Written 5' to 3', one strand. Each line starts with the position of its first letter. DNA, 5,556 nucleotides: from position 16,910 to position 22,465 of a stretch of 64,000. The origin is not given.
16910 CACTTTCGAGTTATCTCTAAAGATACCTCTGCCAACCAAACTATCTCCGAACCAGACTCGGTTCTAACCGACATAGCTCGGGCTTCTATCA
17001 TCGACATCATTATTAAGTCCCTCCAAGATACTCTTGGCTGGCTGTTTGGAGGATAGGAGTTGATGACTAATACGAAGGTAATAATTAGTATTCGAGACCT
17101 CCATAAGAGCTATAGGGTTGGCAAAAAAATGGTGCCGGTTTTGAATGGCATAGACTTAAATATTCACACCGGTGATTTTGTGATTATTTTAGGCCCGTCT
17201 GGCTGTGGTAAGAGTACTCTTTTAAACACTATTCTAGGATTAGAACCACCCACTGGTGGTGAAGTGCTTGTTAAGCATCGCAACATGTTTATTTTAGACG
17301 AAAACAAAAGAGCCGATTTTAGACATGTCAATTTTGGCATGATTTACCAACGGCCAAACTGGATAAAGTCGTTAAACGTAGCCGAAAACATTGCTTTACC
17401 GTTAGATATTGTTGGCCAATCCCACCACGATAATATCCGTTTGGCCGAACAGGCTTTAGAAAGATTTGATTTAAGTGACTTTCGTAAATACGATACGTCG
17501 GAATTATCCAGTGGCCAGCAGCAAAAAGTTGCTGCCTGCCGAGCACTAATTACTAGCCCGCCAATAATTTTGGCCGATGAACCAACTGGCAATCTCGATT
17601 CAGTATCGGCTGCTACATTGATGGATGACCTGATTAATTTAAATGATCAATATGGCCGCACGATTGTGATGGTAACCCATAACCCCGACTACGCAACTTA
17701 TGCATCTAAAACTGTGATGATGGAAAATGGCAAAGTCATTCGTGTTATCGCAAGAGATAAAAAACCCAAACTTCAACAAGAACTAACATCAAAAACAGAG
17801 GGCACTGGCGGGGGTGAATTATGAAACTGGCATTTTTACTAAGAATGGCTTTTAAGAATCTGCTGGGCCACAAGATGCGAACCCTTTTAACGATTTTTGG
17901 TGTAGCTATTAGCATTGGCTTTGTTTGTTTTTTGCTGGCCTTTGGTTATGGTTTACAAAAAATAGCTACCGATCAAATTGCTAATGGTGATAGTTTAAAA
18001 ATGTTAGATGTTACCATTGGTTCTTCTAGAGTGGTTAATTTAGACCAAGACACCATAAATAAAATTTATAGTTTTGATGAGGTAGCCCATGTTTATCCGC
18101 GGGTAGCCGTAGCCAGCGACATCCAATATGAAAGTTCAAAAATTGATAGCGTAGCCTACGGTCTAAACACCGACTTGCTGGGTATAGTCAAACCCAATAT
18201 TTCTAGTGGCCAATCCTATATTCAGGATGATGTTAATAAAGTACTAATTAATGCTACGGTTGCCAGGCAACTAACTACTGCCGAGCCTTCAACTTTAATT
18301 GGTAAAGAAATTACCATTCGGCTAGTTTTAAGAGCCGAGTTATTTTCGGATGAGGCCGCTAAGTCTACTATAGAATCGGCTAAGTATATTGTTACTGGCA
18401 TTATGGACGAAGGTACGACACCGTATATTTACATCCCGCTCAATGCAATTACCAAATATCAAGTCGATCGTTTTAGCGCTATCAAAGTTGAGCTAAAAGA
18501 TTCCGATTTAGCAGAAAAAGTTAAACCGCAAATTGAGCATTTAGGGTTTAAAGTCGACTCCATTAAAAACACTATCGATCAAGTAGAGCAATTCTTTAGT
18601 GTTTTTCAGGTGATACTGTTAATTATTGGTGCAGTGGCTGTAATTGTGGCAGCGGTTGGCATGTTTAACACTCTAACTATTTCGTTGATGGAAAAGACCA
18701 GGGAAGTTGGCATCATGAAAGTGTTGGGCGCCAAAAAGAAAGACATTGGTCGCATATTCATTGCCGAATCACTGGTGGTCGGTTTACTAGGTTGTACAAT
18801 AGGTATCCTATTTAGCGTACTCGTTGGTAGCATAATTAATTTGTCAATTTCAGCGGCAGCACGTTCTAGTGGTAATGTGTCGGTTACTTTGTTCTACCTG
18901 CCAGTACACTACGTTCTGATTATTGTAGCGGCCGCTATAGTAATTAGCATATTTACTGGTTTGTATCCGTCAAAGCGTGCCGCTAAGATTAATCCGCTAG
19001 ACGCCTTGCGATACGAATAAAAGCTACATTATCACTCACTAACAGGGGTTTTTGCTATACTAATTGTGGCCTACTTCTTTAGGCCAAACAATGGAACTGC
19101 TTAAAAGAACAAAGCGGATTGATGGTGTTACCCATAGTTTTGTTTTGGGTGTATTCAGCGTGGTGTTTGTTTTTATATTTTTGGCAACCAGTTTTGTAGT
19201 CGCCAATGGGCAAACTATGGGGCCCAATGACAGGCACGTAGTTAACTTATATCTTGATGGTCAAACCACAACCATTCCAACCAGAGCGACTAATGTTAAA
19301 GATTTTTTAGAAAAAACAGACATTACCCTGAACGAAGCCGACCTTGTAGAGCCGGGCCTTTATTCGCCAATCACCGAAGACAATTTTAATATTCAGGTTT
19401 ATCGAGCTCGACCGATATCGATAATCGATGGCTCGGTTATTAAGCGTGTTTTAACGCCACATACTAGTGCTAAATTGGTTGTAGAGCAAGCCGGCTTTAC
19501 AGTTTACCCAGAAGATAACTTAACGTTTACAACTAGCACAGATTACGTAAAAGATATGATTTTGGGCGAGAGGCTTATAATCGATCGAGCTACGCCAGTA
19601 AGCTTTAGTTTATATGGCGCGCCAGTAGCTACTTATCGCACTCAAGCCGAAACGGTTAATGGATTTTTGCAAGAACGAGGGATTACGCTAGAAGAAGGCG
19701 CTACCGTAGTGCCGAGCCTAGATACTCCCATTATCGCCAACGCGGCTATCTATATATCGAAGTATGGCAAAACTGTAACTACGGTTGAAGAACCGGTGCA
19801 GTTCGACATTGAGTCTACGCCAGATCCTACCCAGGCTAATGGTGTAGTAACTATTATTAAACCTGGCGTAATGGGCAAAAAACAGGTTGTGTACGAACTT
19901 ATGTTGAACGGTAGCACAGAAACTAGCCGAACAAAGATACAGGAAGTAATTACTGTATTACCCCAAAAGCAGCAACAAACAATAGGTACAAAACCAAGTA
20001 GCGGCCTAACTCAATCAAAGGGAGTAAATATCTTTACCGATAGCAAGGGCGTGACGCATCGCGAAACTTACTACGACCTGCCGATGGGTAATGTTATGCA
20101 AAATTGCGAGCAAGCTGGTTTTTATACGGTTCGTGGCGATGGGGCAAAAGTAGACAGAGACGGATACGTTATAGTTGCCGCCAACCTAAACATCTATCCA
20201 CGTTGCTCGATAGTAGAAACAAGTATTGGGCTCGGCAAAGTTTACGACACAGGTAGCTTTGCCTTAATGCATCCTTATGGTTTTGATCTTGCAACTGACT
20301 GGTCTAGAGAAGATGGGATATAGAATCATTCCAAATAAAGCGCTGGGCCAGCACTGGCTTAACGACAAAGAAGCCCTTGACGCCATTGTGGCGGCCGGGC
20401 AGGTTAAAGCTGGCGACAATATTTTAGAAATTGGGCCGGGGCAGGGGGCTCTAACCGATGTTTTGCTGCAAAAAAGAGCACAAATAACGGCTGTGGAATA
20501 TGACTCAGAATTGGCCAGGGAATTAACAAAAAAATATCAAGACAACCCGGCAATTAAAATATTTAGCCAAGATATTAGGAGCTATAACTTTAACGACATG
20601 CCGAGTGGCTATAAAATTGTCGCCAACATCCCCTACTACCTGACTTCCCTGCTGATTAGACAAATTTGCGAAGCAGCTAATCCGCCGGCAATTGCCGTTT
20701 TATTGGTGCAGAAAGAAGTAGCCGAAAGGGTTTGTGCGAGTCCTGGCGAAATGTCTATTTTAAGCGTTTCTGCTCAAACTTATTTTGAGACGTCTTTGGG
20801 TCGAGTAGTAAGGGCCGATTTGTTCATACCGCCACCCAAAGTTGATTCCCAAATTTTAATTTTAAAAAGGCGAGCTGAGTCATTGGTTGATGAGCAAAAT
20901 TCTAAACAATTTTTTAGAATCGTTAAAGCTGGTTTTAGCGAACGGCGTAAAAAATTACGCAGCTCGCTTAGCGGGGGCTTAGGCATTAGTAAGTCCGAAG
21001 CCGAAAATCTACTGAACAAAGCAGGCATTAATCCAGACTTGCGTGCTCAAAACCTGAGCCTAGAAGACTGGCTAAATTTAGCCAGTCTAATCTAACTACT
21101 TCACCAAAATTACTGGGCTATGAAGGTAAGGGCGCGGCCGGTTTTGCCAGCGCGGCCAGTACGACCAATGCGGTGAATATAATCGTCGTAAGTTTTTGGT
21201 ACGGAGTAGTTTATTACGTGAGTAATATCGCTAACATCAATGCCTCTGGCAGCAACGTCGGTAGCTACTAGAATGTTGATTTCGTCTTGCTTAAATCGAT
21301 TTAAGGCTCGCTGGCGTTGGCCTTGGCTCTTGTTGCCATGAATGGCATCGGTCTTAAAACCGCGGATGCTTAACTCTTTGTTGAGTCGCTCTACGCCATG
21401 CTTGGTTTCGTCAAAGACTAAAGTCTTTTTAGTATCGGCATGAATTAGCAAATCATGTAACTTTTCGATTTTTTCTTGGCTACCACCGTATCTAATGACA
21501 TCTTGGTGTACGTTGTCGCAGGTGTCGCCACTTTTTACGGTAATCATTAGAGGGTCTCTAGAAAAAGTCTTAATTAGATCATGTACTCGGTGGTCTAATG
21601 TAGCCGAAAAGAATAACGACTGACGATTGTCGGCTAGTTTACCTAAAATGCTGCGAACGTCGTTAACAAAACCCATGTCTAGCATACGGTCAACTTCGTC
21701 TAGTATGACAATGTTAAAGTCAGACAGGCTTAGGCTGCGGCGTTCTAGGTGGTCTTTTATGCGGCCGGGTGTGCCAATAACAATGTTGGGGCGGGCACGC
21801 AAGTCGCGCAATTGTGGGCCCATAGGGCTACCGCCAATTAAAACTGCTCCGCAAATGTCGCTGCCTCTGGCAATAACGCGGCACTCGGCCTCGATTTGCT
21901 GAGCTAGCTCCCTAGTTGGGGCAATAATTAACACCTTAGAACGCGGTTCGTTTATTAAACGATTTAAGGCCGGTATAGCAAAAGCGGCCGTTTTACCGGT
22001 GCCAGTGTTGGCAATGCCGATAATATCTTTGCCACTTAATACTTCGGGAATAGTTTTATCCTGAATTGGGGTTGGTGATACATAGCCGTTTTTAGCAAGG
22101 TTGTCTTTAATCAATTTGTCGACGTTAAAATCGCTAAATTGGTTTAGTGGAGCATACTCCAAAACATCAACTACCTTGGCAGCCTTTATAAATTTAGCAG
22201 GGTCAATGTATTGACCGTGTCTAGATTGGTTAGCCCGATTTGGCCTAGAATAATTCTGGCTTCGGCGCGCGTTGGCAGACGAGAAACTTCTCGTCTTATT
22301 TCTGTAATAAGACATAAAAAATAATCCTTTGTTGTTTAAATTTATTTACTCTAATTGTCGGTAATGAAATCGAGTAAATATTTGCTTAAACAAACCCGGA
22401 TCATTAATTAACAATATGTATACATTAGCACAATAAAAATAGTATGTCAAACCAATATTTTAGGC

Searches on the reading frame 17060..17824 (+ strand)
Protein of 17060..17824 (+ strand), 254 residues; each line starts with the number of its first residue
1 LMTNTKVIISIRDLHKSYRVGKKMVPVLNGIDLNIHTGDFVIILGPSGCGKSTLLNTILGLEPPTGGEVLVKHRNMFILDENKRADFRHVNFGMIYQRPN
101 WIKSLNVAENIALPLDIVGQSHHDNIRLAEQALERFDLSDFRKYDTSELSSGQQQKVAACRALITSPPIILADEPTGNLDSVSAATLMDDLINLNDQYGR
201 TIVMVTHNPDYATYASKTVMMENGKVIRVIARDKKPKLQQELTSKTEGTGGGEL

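Call 18: search_protein_families(library=pfam, proteins=[window:17060-17824:+], max_evalue=0.01)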
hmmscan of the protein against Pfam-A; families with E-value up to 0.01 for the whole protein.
window:17060-17824:+ (254 aa): 8 families
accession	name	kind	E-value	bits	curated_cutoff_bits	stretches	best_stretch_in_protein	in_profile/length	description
PF00005.33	ABC_tran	-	3.3e-31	109.2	25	1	28-176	1-136/137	ABC transporter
PF13304.12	AAA_21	-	7e-08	33.3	27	1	126-209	183-300/304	AAA domain, putative AbiEii toxin, Type IV TA system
PF02463.25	SMC_N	-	0.00015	21.7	40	1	39-221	25-211/220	RecF/RecN/SMC N terminal domain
PF03193.22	RsgA_GTPase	-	0.00033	21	30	1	37-60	105-128/174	RsgA GTPase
PF13555.12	AAA_29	-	0.00077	19.6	27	1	32-58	16-42/61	P-loop containing region of AAA domain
PF13401.12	AAA_22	-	0.0014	19.4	27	1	37-79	4-33/130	AAA domain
PF13191.12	AAA_16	-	0.002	19.1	32.6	1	36-64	22-51/167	AAA ATPase domain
PF01637.24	ATPase_2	-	0.0065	16.7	33.2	0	37-61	19-43/225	ATPase domain predominantly from Archaea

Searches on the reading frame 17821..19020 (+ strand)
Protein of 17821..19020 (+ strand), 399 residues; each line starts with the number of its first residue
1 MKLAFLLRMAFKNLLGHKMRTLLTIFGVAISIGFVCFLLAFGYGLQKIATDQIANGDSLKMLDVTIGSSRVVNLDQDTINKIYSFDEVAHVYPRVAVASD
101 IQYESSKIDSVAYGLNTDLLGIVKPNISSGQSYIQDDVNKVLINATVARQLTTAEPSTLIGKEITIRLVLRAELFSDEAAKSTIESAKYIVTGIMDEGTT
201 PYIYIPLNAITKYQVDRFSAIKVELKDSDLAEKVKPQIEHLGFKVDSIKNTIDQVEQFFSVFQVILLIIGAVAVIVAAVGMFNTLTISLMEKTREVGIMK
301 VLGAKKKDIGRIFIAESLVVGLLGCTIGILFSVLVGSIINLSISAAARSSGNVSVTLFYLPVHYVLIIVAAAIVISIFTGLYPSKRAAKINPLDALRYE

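Call 18: search_protein_families(library=pfam, proteins=[window:17821-19020:+], max_evalue=0.01)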
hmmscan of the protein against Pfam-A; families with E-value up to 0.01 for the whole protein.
window:17821-19020:+ (399 aa): 3 families
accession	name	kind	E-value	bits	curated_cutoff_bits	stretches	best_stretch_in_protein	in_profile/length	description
PF02687.27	FtsX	-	9.9e-23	80.9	25.5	1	268-392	2-120/120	FtsX-like permease C-terminal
PF12704.14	MacB_PCD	-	4e-22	80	27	1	21-240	1-206/207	MacB-like periplasmic core domain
PF25266.1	DUF7865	-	0.0023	18.4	27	1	260-332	4-74/132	Domain of unknown function (DUF7865)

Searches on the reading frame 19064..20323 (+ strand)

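Call 18: search_protein_families(library=pfam, proteins=[window:19064-20323:+], max_evalue=0.01)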
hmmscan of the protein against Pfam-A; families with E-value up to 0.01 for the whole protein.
window:19064-20323:+ (419 aa): 2 families
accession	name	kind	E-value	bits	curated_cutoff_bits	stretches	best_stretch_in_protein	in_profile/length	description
PF03990.20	DUF348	-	1.4e-20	73.1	24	2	60-99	1-40/41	G5-linked-Ubiquitin-like domain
PF07501.17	G5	-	1.9e-10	41.3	23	1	237-310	2-75/75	G5 domain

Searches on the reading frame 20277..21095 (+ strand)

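Call 18: search_protein_families(library=pfam, proteins=[window:20277-21095:+], max_evalue=0.01)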
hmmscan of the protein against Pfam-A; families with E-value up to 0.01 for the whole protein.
window:20277-21095:+ (272 aa): 6 families
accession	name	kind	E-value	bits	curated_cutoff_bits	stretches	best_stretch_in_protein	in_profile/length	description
PF00398.26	RrnaAD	-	8.5e-54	182.8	24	1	20-271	5-260/263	Ribosomal RNA adenine dimethylase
PF13649.12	Methyltransf_25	-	1.3e-05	26.2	27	1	49-108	1-63/97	Methyltransferase domain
PF08241.18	Methyltransf_11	-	8.9e-05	23.5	21.2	1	50-107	1-58/95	Methyltransferase domain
PF13489.12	Methyltransf_23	-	0.0009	19.4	27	1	36-83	12-60/164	Methyltransferase domain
PF08242.18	Methyltransf_12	-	0.0059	17.7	30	0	50-92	1-45/98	Methyltransferase domain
PF05401.17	NodS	-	0.0088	16.3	24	0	47-123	45-120/201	Nodulation protein S (NodS)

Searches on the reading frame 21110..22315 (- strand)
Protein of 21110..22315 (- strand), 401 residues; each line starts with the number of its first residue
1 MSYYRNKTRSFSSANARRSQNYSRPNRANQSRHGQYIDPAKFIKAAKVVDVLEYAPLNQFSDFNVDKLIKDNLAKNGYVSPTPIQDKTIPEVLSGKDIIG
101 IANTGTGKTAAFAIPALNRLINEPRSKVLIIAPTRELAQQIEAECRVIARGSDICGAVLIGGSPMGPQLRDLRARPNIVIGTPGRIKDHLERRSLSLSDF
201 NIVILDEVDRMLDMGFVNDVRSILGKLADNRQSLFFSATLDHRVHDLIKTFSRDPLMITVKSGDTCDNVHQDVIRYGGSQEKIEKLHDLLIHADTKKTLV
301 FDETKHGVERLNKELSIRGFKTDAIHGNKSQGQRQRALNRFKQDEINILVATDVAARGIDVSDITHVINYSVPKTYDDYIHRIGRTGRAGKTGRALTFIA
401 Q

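Call 18: search_protein_families(library=pfam, proteins=[window:21110-22315:-], max_evalue=0.01)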
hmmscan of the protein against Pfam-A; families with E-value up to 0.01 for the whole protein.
window:21110-22315:- (401 aa): 6 families
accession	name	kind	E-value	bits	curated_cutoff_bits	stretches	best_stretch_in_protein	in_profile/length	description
PF00270.35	DEAD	-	1.1e-48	165.5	26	1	82-246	1-166/167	DEAD/DEAH box helicase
PF00271.37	Helicase_C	-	3.9e-34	117.6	23.5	1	281-390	1-110/110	Helicase conserved C-terminal domain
PF04851.21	ResIII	-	9.8e-10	39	22.5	1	99-241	27-163/164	Type III restriction enzyme, res subunit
PF14617.12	CMS1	-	0.0013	18.5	35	0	174-207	174-207/250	U3-containing 90S pre-ribosomal complex subunit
PF16203.11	ERCC3_RAD25_C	-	0.0019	18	27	1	296-391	61-153/248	ERCC3/RAD25/XPB C-terminal helicase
PF13604.12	AAA_30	-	0.004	17.4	27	1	85-147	6-68/191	AAA domain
